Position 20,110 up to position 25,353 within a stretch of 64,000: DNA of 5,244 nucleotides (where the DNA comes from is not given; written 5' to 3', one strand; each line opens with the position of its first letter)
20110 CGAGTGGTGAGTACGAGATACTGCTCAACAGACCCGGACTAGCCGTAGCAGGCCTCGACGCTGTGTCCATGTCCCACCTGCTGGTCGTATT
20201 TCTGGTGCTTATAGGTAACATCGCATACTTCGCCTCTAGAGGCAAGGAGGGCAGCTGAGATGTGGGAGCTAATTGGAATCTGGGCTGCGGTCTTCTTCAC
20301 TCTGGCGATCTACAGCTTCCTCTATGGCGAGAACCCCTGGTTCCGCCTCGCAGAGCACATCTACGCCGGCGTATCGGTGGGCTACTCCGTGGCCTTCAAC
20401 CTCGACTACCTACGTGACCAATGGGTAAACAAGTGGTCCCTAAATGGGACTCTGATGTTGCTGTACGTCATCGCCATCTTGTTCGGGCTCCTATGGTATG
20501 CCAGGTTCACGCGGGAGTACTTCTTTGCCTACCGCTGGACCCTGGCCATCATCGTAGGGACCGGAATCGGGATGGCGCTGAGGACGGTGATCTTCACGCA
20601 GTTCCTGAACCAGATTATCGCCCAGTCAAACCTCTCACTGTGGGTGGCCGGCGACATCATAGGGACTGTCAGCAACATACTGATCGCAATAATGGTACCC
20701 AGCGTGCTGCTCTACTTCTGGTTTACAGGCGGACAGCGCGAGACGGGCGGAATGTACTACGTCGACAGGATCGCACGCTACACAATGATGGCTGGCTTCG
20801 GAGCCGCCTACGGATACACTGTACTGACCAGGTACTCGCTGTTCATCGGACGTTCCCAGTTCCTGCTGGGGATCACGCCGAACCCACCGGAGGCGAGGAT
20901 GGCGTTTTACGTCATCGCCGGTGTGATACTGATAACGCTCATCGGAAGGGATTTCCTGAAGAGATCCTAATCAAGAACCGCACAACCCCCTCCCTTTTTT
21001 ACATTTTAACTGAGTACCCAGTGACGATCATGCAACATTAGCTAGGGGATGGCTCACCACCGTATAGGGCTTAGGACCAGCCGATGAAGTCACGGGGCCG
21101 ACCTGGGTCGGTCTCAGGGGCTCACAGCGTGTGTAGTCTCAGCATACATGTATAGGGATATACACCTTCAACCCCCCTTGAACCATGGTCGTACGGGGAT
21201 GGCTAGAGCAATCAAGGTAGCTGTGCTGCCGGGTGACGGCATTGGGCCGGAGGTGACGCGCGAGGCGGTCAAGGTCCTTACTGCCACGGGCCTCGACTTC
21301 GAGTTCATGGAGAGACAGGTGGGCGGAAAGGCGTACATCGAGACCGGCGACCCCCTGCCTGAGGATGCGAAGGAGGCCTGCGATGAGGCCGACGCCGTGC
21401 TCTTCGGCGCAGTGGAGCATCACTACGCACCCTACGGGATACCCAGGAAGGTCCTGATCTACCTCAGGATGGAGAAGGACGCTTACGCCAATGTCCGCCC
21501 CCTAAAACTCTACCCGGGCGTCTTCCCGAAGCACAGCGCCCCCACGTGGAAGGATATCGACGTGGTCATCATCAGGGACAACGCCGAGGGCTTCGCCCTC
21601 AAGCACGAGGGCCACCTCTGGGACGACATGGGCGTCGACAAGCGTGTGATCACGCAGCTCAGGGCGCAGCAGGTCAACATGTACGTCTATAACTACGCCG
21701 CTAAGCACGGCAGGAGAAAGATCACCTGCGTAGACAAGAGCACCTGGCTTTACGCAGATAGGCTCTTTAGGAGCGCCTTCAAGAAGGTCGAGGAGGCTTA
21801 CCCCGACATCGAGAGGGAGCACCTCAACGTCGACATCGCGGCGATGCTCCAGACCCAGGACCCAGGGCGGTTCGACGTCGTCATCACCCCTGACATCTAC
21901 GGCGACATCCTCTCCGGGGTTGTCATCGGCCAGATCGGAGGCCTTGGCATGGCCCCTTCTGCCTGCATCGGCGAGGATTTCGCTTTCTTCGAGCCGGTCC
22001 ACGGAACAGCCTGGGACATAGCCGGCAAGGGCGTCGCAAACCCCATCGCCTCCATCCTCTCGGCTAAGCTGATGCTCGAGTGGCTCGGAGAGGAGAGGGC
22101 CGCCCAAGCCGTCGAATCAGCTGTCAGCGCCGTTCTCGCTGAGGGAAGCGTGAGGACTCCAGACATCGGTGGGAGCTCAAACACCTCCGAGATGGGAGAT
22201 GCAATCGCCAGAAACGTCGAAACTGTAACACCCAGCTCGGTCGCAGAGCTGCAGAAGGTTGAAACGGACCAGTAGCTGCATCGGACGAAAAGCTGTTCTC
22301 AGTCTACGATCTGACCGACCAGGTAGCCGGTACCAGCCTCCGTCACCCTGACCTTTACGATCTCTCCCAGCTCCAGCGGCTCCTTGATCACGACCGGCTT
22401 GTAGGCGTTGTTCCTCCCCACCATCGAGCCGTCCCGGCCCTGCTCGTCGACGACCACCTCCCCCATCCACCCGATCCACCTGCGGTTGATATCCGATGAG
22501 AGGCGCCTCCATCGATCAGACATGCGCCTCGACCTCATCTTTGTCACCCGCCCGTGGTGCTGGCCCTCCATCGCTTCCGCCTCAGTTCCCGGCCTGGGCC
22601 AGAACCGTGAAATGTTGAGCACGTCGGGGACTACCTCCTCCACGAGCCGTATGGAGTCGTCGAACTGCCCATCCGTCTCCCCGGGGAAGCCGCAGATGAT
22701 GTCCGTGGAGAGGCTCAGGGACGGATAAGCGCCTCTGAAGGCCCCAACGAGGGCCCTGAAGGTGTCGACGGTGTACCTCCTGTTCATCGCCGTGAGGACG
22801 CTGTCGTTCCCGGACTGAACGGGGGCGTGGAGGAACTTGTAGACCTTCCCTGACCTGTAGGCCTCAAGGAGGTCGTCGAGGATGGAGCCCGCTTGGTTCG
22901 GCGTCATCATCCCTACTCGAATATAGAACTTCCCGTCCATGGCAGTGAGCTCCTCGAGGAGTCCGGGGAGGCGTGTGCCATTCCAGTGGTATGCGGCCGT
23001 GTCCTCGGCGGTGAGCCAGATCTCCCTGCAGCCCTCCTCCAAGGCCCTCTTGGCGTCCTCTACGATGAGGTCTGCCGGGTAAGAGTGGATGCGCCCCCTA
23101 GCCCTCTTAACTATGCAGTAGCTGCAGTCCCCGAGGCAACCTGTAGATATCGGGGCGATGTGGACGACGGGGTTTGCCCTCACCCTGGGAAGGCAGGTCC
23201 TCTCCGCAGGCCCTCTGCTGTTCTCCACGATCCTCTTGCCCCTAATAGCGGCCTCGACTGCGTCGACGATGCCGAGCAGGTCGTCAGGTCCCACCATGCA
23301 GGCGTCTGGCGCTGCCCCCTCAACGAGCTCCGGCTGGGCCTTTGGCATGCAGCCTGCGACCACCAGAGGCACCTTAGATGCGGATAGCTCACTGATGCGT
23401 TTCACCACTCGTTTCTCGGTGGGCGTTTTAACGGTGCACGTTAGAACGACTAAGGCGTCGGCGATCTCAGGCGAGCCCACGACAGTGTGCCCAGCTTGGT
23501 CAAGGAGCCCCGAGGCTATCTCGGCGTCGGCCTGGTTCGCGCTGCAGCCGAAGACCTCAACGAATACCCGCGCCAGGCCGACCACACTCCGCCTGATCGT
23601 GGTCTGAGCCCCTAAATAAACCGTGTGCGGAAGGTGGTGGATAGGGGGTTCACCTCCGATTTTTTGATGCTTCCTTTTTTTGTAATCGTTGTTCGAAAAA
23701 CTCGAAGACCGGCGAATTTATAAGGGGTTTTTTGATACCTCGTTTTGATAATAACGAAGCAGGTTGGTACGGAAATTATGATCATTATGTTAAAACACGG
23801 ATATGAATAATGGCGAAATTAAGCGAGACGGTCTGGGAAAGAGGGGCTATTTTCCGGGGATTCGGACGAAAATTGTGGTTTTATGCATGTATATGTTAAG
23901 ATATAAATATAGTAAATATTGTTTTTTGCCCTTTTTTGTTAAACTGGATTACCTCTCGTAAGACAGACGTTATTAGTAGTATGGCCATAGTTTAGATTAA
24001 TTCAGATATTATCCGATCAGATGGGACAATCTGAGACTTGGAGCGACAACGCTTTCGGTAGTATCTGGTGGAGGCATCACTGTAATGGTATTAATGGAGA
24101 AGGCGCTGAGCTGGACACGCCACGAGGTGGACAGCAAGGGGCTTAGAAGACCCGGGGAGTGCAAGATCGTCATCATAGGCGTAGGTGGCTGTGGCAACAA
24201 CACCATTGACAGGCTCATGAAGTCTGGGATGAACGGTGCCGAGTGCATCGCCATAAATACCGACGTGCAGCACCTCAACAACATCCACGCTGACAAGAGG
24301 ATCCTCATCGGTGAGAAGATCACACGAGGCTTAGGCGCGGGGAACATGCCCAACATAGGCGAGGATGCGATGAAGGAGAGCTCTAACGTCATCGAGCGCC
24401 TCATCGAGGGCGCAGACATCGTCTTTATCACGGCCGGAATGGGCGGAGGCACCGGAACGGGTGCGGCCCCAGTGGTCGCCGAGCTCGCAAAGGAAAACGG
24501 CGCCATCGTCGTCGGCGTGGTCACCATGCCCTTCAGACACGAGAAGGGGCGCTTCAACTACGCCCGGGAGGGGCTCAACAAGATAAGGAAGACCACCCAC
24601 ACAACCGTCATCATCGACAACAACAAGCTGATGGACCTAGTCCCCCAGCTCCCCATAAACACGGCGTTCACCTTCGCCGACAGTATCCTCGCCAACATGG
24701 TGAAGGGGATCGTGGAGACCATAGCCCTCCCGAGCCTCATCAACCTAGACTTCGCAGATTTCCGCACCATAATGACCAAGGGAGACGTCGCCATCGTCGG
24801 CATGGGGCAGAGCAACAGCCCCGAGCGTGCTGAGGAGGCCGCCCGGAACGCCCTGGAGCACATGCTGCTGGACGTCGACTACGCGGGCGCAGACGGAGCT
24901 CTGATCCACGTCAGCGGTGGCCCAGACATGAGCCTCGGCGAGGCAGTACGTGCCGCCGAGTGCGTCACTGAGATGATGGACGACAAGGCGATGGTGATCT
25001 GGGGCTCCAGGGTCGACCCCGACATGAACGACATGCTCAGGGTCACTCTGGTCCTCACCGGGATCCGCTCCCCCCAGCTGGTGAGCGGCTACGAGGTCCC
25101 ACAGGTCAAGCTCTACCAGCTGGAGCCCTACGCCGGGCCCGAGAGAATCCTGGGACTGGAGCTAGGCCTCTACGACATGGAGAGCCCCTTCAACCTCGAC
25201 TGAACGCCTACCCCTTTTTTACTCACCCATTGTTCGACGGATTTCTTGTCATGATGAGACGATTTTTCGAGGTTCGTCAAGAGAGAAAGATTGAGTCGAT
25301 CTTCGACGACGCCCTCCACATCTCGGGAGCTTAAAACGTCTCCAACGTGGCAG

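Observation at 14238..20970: Seven-gene cassette linking a GlmL/MutL-like double actin-fold ATPase and a barrel-sandwich protein to four unassignable membrane proteins (copy 1)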

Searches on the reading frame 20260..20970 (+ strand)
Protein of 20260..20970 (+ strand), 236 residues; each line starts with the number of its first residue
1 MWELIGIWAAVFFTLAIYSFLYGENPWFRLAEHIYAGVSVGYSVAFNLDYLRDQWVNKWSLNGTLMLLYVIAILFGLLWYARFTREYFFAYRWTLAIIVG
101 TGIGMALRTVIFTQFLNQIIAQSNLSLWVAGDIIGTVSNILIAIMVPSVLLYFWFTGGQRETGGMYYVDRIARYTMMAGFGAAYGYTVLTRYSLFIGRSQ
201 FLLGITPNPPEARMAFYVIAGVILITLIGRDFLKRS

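Call 3: search_protein_families(library=pfam, proteins=[window:20260-20970:+], max_evalue=1)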
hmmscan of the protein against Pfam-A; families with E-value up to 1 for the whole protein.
window:20260-20970:+ (236 aa): 0 families

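Call 4: search_protein_families(library=ncbifam, proteins=[window:20260-20970:+], max_evalue=1)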
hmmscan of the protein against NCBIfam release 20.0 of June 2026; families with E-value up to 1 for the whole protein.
window:20260-20970:+ (236 aa): 1 family
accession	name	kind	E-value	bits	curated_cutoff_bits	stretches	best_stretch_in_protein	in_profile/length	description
NF033408.5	polymyxin_MCR3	exception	0.56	8.7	1225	1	58-153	43-137/540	MCR-3 family phosphoethanolamine--lipid A transferase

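Call 27: search_solved_structures(query=A4, max_evalue=1)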
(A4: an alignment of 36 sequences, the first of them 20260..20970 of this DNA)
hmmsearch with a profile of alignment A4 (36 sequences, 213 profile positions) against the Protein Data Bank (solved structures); distinct sequences matched with E-value up to 1: 4.
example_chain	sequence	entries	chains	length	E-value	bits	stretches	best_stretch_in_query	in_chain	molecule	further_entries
6kxw_A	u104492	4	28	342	0.094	15.5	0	43-125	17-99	Aquaporin-7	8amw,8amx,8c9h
6n1g_A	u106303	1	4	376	0.16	14.8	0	43-125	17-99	Aquaporin-7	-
8y8v_A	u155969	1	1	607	0.43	13.4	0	43-124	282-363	Green fluorescent protein,Aquaporin-7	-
6el2_A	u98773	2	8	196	0.95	12.2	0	124-172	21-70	Transcriptional regulator TetR family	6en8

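Call 31: search_protein_families(library=pfam, alignment_id=A4, max_evalue=0.01)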
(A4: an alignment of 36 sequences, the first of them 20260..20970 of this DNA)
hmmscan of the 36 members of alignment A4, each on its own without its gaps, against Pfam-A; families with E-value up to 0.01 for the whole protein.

A. member 1, window:20260-20970:+ (236 aa): 0 families

B. families by the number of members that match (of 36 scanned): 1 family
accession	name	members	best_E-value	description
PF10954.13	DUF2755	1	0.0019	Protein of unknown function (DUF2755)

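Call 63: search_protein_families(library=padloc, proteins=[window:20260-20970:+], max_evalue=0.01)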
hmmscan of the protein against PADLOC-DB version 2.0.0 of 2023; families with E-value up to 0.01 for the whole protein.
window:20260-20970:+ (236 aa): 0 families

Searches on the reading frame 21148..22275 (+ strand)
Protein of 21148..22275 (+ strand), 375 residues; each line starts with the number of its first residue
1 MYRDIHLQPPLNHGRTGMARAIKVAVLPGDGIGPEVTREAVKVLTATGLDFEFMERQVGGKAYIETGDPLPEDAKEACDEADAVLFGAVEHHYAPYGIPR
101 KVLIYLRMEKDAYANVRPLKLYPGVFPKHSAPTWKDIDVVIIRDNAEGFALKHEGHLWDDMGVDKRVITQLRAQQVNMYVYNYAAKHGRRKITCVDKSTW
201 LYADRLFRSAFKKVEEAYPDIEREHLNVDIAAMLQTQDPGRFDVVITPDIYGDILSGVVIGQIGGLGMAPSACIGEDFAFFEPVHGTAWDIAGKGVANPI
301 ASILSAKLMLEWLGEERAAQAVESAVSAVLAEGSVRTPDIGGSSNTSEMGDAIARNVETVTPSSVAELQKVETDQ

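Call 10: search_protein_families(library=pfam, proteins=[window:21148-22275:+], max_evalue=0.001)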
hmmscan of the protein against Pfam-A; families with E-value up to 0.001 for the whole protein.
window:21148-22275:+ (375 aa): 1 family
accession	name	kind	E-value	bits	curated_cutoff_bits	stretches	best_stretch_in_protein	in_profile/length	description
PF00180.25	Iso_dh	-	1.7e-88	297.7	27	1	23-353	1-348/348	Isocitrate/isopropylmalate dehydrogenase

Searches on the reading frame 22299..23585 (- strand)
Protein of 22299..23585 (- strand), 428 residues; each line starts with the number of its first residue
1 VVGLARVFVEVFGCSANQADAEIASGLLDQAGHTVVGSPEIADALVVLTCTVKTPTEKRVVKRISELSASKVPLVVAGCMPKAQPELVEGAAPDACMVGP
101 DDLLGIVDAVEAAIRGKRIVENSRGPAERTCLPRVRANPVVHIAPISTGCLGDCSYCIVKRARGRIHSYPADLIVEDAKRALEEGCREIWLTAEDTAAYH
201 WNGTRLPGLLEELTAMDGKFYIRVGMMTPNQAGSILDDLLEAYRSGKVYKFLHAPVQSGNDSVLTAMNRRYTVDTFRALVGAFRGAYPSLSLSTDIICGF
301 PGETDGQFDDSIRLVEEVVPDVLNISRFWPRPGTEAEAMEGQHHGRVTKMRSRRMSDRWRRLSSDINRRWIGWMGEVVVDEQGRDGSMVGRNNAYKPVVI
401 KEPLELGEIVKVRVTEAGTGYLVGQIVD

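Call 10: search_protein_families(library=pfam, proteins=[window:22299-23585:-], max_evalue=0.001)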
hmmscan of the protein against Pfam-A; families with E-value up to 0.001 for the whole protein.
window:22299-23585:- (428 aa): 3 families
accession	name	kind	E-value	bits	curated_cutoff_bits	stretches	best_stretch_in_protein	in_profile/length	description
PF04055.27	Radical_SAM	-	1.1e-21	78.2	29.5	1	146-315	3-166/166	Radical SAM superfamily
PF00919.26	UPF0004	-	2.8e-20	72.6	27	1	6-96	1-95/98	Uncharacterized protein family UPF0004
PF01938.26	TRAM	-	6.5e-11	42.4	21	1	376-427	9-61/61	TRAM domain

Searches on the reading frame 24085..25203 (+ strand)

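Call 10: search_protein_families(library=pfam, proteins=[window:24085-25203:+], max_evalue=0.001)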
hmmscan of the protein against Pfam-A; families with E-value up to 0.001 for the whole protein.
window:24085-25203:+ (372 aa): 2 families
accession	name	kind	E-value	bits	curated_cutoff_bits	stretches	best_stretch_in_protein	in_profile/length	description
PF00091.31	Tubulin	-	1.4e-46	159.6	33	1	27-186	1-189/190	Tubulin/FtsZ family, GTPase domain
PF12327.13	FtsZ_C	-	6.6e-30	103.7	27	1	235-327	2-94/95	FtsZ family, C-terminal domain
